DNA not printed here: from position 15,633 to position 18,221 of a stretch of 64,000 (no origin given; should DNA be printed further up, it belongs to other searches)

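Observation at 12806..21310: Tightly coupled five-gene operon of orphan membrane and giant proteins, with no ATPase: candidate undescribed envelope, secretion or cell-contact apparatus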

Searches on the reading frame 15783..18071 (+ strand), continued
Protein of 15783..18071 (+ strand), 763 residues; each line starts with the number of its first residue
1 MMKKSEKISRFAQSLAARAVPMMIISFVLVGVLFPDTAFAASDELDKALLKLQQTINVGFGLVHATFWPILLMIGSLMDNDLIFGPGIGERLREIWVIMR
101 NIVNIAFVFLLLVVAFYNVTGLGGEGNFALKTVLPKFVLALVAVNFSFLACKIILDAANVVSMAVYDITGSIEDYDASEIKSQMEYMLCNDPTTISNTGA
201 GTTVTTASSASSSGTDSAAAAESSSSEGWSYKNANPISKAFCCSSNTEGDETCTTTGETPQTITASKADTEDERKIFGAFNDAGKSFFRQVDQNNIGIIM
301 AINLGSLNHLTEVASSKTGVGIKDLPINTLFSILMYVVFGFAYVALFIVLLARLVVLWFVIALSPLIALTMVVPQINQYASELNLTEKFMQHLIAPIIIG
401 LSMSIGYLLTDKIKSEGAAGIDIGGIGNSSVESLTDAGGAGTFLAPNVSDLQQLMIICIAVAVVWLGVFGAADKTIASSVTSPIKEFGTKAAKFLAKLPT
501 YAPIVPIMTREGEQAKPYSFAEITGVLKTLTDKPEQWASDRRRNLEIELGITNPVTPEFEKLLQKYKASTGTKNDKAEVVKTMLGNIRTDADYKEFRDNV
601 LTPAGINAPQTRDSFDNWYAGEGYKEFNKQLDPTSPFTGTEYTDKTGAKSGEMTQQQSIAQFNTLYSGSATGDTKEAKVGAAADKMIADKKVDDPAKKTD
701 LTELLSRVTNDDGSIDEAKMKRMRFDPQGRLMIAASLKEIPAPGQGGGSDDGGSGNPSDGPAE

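Call 102: find_related_loci(query=A6, collection=metagenome_contigs, flank=10000)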
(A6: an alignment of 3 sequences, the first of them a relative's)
Query A6 (681 aa) in metagenome_contigs; peptide patterns used: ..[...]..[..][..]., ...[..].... (x = any residue, [..] = any of these).
284 stretches matched a pattern; 9 encode a relative of the query (tblastn E <= 1e-3); 9 distinct loci.
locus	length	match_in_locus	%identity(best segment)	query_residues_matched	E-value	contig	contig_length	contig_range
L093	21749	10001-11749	44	33-646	8e-159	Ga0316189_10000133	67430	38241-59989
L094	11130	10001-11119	54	1-383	3e-121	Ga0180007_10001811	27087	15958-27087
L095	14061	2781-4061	46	58-521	3e-121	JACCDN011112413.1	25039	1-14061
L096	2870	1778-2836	41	1-345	6e-69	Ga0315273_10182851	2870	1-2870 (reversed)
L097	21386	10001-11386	41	39-520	3e-112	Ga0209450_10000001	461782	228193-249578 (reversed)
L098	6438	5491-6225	38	1-216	6e-36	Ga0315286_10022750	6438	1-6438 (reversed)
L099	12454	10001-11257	27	48-521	1e-32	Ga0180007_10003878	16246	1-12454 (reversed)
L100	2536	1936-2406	48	57-211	6e-33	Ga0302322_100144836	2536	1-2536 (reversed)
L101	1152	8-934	25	149-521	4e-22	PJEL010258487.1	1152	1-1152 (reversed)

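Call 107: search_protein_families(library=pfam, proteins=[L090:12054-14666:-, L003:12532-16875:+, L005:5904-9581:+, L013:12394-16479:+, L022:12608-16273:+, L036:11960-15622:+, L055:12118-15303:+, L079:11004-14450:+], max_evalue=0.1)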
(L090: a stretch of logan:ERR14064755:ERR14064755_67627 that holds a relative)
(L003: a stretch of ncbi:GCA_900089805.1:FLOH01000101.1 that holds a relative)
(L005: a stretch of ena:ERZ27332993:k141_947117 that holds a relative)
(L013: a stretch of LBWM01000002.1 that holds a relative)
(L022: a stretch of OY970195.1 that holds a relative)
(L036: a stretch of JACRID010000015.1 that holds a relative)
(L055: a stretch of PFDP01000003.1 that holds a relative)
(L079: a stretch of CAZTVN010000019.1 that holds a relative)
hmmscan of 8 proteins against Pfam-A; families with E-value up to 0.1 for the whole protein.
L090:12054-14666:- (870 aa): 13 families
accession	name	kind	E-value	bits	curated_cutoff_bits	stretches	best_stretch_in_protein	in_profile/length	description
PF10412.15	TrwB_AAD_bind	-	1.2e-08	34.7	20.5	1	410-464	4-58/387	Type IV secretion-system coupling protein DNA-binding domain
PF01935.23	DUF87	-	2.9e-08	34.5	23.2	1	402-483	4-82/220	Helicase HerA, central domain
PF13401.12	AAA_22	-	0.00034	21.3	27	1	420-448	4-32/130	AAA domain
PF00005.33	ABC_tran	-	0.00035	21.6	25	1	422-449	12-40/137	ABC transporter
PF12696.13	TraG-D_C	-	0.001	19.4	22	1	675-744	3-65/126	TraM recognition site of TraD and TraG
PF13555.12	AAA_29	-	0.0013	18.8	27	1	411-438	13-39/61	P-loop containing region of AAA domain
PF13191.12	AAA_16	-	0.0038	18.2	32.6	1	420-453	23-55/167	AAA ATPase domain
PF01580.24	FtsK_SpoIIIE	-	0.0051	16.7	24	1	409-442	34-60/221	FtsK/SpoIIIE family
PF03193.22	RsgA_GTPase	-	0.0059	16.9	30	1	406-448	93-133/174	RsgA GTPase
PF25199.1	nSTAND_NTPase5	-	0.0079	16.5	34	1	418-466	38-87/145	Novel STAND NTPase 5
PF05872.18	HerA_C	-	0.054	12.6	22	0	412-462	12-62/502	Helicase HerA-like C-terminal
PF05673.19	DUF815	-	0.081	12.5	23.8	0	424-456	56-86/249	Protein of unknown function (DUF815)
PF01926.29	MMR_HSR1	-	0.088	13.4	21.9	0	425-447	3-25/113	50S ribosome-binding GTPase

L003:12532-16875:+ (1448 aa): 1 family
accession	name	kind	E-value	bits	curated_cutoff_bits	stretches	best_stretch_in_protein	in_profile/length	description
PF10393.14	Matrilin_ccoil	-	0.061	13.5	26.3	0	208-234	17-43/45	Trimeric coiled-coil oligomerisation domain of matrilin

L005:5904-9581:+ (1226 aa): 0 families

L013:12394-16479:+ (1362 aa): 1 family
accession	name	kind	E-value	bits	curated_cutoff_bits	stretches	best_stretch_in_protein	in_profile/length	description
PF22851.2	CATSPERG_Ig-like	-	0.084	13.3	27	0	448-535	5-86/127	CATSPERG Ig-like domain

L022:12608-16273:+ (1222 aa): 0 families

L036:11960-15622:+ (1221 aa): 0 families

L055:12118-15303:+ (1062 aa): 1 family
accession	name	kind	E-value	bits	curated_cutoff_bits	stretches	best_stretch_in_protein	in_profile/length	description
PF13499.12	EF-hand_7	-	0.052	14.3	30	0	42-83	17-58/67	EF-hand domain pair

L079:11004-14450:+ (1149 aa): 0 families

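Call 110: search_dna_similar(query=P0108, collection=plasmids, mode=protein, max_evalue=0.001, max_rows=15)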
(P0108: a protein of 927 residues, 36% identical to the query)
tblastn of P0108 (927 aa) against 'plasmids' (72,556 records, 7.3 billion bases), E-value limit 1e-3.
No match.

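Call 111: search_protein_representatives(alignment_id=A1)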
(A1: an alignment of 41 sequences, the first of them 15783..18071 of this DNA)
Query: 41 sequences, 751 profile positions. Proteins with E-value up to 0.001 (for the whole library): 12165; up to 1e-10: 2582; up to 1e-30: 898. The best 150 are listed.
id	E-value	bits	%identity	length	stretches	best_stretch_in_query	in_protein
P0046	8.1e-226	768.9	-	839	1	1-742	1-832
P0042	4.5e-220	749.9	-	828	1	1-733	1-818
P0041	1.4e-218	745.0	-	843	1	1-747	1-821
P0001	2.0e-216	737.9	-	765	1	2-695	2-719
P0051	2.0e-216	737.9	-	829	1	1-724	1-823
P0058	3.3e-215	733.8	-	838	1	5-732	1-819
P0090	1.4e-214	731.8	-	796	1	6-681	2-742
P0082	7.7e-214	729.3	-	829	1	1-725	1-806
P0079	6.1e-212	723.0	-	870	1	1-749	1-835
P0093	3.6e-210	717.2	-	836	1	1-746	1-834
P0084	4.4e-209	713.6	-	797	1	1-722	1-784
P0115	4.8e-209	713.4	-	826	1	9-743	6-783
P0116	2.1e-208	711.4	-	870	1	1-748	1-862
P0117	3.1e-208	710.8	-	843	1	1-748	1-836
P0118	6.1e-208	709.8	-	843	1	5-747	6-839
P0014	4.8e-198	677.1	-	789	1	1-715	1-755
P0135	4.5e-193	660.6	-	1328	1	8-684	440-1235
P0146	6.6e-188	643.6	-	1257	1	9-633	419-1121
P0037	3.2e-179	614.8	-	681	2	250-638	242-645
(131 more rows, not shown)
